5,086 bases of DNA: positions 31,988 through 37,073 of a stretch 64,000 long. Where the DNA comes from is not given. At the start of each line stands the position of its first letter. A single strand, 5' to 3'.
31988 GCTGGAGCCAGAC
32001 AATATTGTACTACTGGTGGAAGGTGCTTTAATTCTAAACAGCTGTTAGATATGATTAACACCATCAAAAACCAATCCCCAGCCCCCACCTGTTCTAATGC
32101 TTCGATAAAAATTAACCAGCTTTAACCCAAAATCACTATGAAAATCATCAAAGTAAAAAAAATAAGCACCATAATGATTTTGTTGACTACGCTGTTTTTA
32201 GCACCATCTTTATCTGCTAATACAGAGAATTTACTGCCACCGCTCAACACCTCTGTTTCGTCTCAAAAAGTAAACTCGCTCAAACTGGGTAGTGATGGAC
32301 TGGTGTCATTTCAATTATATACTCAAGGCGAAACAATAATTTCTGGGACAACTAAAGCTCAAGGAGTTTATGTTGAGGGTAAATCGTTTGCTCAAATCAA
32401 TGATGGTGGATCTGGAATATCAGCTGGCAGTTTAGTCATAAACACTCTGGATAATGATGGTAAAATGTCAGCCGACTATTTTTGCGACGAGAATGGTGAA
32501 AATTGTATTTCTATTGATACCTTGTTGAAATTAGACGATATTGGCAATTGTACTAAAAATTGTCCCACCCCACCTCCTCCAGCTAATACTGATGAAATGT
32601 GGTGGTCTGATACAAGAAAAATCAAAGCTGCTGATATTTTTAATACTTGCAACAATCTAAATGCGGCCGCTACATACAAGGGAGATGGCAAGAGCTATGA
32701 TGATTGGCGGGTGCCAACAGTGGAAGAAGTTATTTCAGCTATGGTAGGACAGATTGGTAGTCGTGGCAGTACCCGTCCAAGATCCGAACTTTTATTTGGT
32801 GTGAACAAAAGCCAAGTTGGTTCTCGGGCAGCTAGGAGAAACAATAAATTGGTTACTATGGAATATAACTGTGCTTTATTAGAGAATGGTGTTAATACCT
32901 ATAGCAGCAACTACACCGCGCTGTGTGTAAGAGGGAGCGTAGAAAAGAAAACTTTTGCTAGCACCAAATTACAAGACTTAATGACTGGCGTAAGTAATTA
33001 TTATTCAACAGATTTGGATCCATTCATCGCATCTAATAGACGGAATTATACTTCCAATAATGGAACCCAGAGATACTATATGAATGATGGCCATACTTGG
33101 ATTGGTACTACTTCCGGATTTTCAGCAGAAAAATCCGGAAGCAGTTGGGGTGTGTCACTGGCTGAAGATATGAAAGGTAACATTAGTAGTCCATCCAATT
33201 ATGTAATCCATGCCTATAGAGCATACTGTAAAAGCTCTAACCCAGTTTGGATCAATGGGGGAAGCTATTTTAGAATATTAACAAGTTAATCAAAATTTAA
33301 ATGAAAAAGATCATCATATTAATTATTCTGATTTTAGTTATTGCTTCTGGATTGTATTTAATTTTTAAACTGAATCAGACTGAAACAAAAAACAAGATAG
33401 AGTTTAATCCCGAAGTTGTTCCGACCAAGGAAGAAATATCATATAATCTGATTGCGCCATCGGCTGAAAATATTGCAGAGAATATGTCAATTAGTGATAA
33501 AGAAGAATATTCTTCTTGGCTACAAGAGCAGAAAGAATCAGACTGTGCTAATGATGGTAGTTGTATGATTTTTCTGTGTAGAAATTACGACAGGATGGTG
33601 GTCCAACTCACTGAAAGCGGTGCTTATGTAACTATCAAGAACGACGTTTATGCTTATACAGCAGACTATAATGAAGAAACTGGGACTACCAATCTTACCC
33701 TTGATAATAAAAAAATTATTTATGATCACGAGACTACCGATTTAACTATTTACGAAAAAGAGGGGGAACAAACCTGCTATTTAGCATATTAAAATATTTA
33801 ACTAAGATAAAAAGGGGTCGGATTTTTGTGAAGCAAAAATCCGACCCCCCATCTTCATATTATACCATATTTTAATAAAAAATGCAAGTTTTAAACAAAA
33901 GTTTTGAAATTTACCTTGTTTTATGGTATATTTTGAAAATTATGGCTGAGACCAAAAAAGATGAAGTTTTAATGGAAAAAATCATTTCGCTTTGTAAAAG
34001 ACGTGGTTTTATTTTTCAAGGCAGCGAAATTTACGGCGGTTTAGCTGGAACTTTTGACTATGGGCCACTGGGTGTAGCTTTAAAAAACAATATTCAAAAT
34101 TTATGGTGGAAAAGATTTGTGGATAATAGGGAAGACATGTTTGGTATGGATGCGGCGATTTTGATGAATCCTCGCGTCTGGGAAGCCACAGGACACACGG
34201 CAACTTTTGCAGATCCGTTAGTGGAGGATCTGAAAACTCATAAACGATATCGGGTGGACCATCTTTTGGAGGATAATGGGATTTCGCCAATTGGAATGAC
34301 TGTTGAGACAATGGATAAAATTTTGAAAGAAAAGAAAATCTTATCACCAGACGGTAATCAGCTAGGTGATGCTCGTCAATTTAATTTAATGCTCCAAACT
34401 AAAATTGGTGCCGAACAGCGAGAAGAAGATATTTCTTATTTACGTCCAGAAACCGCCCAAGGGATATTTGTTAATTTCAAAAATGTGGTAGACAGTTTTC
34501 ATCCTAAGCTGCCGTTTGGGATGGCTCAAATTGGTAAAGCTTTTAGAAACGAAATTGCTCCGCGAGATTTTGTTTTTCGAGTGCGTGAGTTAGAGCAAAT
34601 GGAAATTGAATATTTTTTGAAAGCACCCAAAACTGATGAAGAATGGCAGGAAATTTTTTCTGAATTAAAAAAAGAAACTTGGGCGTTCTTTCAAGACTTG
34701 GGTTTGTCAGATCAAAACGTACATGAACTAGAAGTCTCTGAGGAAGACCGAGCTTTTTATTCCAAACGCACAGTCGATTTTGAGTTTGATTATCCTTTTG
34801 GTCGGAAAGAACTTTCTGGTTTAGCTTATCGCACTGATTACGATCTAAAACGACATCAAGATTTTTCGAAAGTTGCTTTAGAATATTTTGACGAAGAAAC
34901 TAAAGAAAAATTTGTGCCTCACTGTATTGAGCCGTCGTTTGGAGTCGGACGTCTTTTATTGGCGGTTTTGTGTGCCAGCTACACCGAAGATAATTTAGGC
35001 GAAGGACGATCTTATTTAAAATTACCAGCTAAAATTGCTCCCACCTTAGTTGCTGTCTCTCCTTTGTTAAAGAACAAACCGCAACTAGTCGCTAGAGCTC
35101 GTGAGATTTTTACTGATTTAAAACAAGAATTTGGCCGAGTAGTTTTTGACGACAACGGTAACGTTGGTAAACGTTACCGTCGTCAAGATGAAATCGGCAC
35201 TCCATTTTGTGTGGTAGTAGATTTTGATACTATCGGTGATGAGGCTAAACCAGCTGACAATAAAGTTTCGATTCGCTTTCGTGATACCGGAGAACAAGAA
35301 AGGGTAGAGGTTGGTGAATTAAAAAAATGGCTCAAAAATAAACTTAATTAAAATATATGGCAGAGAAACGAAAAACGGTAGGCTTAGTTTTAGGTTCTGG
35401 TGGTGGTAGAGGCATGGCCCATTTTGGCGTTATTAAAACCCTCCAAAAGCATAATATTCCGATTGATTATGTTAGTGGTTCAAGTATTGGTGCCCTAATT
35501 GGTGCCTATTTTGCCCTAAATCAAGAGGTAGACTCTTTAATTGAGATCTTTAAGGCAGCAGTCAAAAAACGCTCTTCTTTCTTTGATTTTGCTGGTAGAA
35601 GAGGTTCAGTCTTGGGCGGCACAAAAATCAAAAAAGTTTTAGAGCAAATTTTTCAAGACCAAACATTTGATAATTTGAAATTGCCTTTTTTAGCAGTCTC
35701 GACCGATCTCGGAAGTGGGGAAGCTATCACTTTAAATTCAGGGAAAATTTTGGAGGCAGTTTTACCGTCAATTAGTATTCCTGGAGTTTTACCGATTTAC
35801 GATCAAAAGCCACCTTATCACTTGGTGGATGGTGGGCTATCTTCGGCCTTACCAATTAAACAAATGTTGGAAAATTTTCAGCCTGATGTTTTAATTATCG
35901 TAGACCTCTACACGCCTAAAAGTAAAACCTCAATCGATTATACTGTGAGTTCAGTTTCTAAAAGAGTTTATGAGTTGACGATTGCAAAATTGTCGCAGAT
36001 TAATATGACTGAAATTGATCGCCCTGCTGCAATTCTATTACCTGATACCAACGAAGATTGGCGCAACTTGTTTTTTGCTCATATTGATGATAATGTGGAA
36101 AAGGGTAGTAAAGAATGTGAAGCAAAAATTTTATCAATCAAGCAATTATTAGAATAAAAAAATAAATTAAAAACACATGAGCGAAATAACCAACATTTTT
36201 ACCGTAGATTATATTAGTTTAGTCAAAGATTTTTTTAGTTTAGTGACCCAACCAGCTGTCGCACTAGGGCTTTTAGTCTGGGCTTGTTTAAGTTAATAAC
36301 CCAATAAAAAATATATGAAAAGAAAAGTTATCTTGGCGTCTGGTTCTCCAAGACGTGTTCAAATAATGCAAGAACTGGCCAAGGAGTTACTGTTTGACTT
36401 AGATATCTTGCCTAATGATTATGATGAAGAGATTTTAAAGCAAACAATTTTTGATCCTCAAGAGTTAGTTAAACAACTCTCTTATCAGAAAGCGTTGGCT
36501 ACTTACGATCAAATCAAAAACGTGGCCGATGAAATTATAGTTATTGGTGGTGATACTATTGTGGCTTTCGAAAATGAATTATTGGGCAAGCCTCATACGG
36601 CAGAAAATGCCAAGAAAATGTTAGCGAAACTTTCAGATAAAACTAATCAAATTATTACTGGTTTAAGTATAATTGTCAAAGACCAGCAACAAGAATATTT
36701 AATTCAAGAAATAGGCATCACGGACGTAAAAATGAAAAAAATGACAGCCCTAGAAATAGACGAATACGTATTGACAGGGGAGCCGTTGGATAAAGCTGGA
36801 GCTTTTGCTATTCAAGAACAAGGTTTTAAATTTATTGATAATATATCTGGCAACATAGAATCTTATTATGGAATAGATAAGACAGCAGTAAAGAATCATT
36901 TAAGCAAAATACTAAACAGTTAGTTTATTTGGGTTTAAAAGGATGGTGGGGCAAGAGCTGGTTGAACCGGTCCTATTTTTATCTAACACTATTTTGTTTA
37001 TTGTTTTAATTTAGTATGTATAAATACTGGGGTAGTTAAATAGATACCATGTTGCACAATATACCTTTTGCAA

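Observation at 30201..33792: Four-gene operon of secreted proteins: a novel Cys-rich tandem repeat protein, a DUF1566-like protein and two small exported proteins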

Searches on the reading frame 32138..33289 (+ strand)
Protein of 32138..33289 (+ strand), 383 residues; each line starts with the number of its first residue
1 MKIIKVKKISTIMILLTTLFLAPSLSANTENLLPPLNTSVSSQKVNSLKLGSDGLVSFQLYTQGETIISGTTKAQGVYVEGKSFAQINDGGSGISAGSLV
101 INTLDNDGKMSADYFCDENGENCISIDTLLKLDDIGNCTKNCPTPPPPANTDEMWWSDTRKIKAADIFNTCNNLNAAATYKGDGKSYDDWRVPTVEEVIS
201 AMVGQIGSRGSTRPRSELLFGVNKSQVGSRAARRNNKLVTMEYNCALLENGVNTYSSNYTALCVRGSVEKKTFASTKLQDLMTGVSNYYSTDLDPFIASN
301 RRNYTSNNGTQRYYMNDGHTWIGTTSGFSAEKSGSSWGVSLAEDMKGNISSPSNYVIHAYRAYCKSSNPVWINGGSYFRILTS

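Call 3: search_protein_families(library=pfam, proteins=[window:32138-33289:+], max_evalue=1)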
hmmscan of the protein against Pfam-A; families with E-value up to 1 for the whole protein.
window:32138-33289:+ (383 aa): 1 family
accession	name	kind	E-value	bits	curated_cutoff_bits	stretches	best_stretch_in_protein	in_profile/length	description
PF07603.17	Lcl_C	-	0.0034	18.1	34.9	1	154-201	11-56/117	Lcl C-terminal domain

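Call 4: search_protein_families(library=ncbifam, proteins=[window:32138-33289:+], max_evalue=1)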
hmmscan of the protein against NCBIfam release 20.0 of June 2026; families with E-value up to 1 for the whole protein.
window:32138-33289:+ (383 aa): 1 family
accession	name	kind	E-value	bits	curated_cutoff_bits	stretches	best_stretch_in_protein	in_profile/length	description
NF046116.1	adhesin_Lcl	equivalog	0.017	13.7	500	1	161-203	338-382/431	collagen-like adhesin Lcl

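Call 16: find_homologous_proteins(query=window:32138-33289:+, max_evalue=0.01)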
Query window:32138-33289:+ (383 aa): 1 proteins with E <= 0.01 among 2801 candidates.
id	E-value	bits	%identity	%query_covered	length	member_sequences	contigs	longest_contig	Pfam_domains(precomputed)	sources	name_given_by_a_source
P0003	6.6e-255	863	100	100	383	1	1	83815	-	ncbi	-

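Call 23: search_solved_structures(query=window:32138-33289:+, max_evalue=10, show_alignments=2)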
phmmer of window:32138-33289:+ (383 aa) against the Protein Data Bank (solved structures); distinct sequences matched with E-value up to 10: 0.

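Call 25: search_protein_families(library=phrogs, proteins=[window:32138-33289:+], max_evalue=1)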
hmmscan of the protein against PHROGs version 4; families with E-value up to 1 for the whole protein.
window:32138-33289:+ (383 aa): 1 family
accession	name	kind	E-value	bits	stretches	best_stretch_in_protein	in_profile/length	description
phrog_16004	-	unknown function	0.011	16.9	1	178-202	60-84/152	-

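Call 70: search_dna_similar(query=window:32138-33289:+, collection=phages, mode=protein, max_evalue=0.01, max_rows=10)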
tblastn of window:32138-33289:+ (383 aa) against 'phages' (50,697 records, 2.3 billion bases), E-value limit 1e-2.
No match.

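Call 71: predict_structure(alignment_id=A6)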
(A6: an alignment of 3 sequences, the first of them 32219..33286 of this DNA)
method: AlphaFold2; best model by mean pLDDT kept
length: 356 residues; sequences in the alignment: 3
mean_pLDDT: 31.8   pTM: 0.20
mean pLDDT of the five models: 31.8, 27.7, 27.7, 26.6, 25.0
residues with pLDDT >= 90: 0; 70-90: 0; 50-70: 1; < 50: 355
segments of 3 or more residues with pLDDT < 50: 1-306, 308-356
pLDDT, mean of each block of 10 residues (from residue 1): 28 30 31 31 29 29 27 33 39 40 38 36 33 32 35 33 35 33 26 24 28 29 30 29 26 28 28 30 30 33 37 39 37 31 30 30
secondary structure, 60 per line:
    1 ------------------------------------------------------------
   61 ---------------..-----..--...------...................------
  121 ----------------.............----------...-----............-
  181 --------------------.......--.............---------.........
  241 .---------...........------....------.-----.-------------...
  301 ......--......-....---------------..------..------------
elements in order: E87-89 E96-98 H99-114 H137-149 H168-179 E201-207 E210-222 E232-241 H251-261 H268-271 E301-306 E309-314 H316-319

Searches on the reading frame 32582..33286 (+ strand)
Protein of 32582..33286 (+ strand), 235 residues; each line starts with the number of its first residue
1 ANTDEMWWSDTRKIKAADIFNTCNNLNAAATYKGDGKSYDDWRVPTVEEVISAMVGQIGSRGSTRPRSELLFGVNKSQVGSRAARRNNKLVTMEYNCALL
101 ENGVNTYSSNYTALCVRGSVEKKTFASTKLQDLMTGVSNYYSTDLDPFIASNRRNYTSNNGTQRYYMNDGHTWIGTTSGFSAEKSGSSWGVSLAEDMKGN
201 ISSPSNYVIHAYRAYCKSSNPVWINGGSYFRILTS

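Call 57: find_homologous_proteins(query=window:32582-33286:+, max_evalue=10)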
Query seq(235 aa) (235 aa): 1 proteins with E <= 10 among 164 candidates.
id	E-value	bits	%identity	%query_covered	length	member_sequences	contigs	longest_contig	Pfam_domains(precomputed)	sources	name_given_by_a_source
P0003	1.4e-153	527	100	100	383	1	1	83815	-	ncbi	-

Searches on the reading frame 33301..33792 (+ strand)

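Call 3: search_protein_families(library=pfam, proteins=[window:33301-33792:+], max_evalue=1)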
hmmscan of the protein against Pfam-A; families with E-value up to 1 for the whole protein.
window:33301-33792:+ (163 aa): 4 families
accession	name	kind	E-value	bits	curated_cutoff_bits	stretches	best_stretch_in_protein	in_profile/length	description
PF17870.6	Insulin_TMD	-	0.0018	18.8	33.4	1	5-28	22-45/47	Insulin receptor trans-membrane segment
PF12685.13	SpoIIIAH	-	0.0064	16.9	30.6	1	2-78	1-73/191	SpoIIIAH-like protein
PF12698.13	ABC2_membrane_3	-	0.12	11.8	31.6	1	3-79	2-72/347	ABC-2 family transporter protein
PF16982.10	Flp1_like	-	0.16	11.9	33.5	1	6-23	12-29/49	Putative Flagellin, Flp1-like, domain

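Call 4: search_protein_families(library=ncbifam, proteins=[window:33301-33792:+], max_evalue=1)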
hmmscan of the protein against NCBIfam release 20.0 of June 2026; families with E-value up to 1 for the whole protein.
window:33301-33792:+ (163 aa): 4 families
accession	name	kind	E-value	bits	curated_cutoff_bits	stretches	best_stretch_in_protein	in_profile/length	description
TIGR03779.1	Bac_Flav_CT_M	equivalog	0.0035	16.6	172.45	1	2-81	6-73/410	conjugative transposon protein TraM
NF045978.1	ComEA_MAG0490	equivalog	0.02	14.7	98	1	2-48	2-43/162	MAG0490 family ComEA-like DNA-binding protein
TIGR02896.1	spore_III_AF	equivalog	0.087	13.2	61.3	1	3-79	34-103/106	stage III sporulation protein AF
NF033861.1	sm_mem_Ecr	equivalog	0.31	10.8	33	1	4-22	6-24/46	Ecr family regulatory small membrane protein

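Call 25: search_protein_families(library=phrogs, proteins=[window:33301-33792:+], max_evalue=1)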
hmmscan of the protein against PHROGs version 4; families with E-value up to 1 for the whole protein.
window:33301-33792:+ (163 aa): 6 families
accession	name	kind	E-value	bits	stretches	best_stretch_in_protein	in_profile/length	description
phrog_9067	-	unknown function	0.013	16.4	1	1-38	1-38/64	-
phrog_2682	-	unknown function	0.014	17.3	1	1-39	1-40/52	-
phrog_35267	-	unknown function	0.014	16.2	1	28-125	41-139/148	-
phrog_25644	-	unknown function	0.018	15.7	1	6-79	6-79/193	-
phrog_18702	-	unknown function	0.057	14.8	1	120-152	27-56/59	-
phrog_32367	-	unknown function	0.057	14.5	1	26-160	3-130/130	-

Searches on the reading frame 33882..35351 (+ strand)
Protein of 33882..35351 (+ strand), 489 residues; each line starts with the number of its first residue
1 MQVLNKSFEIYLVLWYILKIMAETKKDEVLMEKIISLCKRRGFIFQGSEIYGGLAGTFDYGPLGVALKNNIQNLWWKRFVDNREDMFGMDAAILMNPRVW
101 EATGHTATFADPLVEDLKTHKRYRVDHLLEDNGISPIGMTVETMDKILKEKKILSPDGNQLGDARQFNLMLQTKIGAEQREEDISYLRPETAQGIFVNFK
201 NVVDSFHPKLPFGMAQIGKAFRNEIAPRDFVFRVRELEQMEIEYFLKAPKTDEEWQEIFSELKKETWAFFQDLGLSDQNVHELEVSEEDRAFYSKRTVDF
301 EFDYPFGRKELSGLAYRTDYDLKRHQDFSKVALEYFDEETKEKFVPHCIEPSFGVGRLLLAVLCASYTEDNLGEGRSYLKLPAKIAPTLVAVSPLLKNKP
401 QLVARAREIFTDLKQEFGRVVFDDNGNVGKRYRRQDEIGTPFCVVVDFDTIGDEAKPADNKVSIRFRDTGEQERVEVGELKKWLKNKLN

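Call 27: search_protein_families(library=pfam, proteins=[window:33882-35351:+], max_evalue=0.001)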
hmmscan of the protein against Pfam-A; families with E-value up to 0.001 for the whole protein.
window:33882-35351:+ (489 aa): 2 families
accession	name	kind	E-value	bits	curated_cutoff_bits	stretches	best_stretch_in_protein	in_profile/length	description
PF03129.25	HGTP_anticodon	-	3e-18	66.2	21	1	390-486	2-93/94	Anticodon binding domain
PF00587.30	tRNA-synt_2b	-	4.3e-16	59.9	29.3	1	178-363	4-176/179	tRNA synthetase class II core domain (G, H, P, S and T)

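Call 42: find_related_loci(query=window:33942-35351:+, collection=genome_contigs, flank=10000)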
Query window:33942-35351:+ (469 aa) in genome_contigs; peptide patterns used: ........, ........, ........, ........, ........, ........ (x = any residue, [..] = any of these).
600 stretches matched a pattern (row limit reached: there are more); 580 encode a relative of the query (tblastn E <= 1e-3); the best 80 are kept; 80 distinct loci.
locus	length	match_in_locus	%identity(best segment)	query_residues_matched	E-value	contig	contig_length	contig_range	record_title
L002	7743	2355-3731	68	10-464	0e+0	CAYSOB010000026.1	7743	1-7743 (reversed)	MAG TPA_asm: uncultured Candidatus Saccharibacteria bacterium isolate SRP135725_co1_504 genome assembly, contig: NODE_13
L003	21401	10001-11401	68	4-465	0e+0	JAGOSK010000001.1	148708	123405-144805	MAG: Candidatus Paceibacterota bacterium isolate Gw_Eff_bin_316 Gw_Eff_97_length_148708_cov_26.136182, whole genome shot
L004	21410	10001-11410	66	3-468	0e+0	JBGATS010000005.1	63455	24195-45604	MAG: Candidatus Paceibacteria bacterium isolate MAG_MBR_AS.44 MBRAS-44_scaffold_484, whole genome shotgun sequence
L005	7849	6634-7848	75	11-418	0e+0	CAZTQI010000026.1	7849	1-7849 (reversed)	MAG TPA_asm: uncultured Candidatus Saccharibacteria bacterium isolate SRP272421_co1_226 genome assembly, contig: NODE_33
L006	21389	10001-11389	65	1-465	0e+0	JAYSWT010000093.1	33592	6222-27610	MAG: bacterium isolate GFS_12994 GFS_12994_92, whole genome shotgun sequence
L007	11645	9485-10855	67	8-468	0e+0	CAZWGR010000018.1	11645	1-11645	MAG TPA_asm: uncultured Candidatus Saccharibacteria bacterium isolate SRP285395_co1_403 genome assembly, contig: NODE_91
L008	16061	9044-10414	65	4-465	0e+0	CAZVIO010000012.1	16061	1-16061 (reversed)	MAG TPA_asm: uncultured Candidatus Saccharibacteria bacterium isolate SRP285395_co1_490 genome assembly, contig: NODE_57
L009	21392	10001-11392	64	11-464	0e+0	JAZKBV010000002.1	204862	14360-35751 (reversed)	MAG: Patescibacteria group bacterium isolate ADI_H3L2_122-bin008 ADIH3L2_B008_0_000000000002, whole genome shotgun seque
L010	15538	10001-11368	65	11-464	0e+0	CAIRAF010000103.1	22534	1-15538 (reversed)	uncultured bacterium isolate T7-022_bin-281 genome assembly, contig: bin-281:103/111, whole genome shotgun sequence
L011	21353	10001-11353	62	11-468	0e+0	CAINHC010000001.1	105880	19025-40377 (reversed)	uncultured bacterium isolate AM-lipid-01-D7_bin-0575 genome assembly, contig: bin-0575:01/52, whole genome shotgun seque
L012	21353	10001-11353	62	11-468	0e+0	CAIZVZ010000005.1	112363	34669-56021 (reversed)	uncultured bacterium isolate Loc080925-6m_bin-1435 genome assembly, contig: bin-1435:05/21, whole genome shotgun sequenc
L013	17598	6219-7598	62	4-465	0e+0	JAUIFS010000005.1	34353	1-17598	MAG: bacterium isolate Co_bin.11 NODE_7778_length_34353_cov_1.224888, whole genome shotgun sequence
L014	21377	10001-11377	63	1-464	0e+0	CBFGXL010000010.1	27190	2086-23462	MAG TPA_asm: uncultured bacterium isolate SRR32277370_binner13_Refined_17 genome assembly, contig: ERZ27321089.136, whol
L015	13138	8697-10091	63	11-468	0e+0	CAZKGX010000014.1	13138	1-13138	MAG TPA_asm: uncultured Candidatus Saccharibacteria bacterium isolate SRP278252_co1_746 genome assembly, contig: NODE_83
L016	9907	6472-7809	62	8-462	0e+0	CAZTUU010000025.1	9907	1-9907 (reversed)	MAG TPA_asm: uncultured Candidatus Saccharibacteria bacterium isolate SRP285395_co1_416 genome assembly, contig: NODE_11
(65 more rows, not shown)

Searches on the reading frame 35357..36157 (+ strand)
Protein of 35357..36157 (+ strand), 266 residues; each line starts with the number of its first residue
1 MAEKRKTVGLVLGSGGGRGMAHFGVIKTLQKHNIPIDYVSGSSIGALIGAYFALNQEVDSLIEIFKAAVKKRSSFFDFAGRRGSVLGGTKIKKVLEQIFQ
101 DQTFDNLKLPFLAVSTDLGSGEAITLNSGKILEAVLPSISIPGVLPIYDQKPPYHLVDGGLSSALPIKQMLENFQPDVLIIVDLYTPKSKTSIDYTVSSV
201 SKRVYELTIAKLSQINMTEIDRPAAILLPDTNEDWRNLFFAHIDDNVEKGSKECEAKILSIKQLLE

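Call 27: search_protein_families(library=pfam, proteins=[window:35357-36157:+], max_evalue=0.001)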
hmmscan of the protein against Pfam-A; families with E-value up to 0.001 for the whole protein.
window:35357-36157:+ (266 aa): 1 family
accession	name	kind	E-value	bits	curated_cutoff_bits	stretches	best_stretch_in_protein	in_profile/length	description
PF01734.28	Patatin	-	2.8e-27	96.6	27.7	1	10-170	1-190/191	Patatin-like phospholipase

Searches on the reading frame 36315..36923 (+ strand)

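Call 27: search_protein_families(library=pfam, proteins=[window:36315-36923:+], max_evalue=0.001)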
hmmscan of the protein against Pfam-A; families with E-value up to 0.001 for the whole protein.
window:36315-36923:+ (202 aa): 1 family
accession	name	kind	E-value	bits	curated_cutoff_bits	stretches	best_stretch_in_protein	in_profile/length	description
PF02545.19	Maf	-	2.1e-45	155.1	27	1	4-198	1-186/187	Maf-like protein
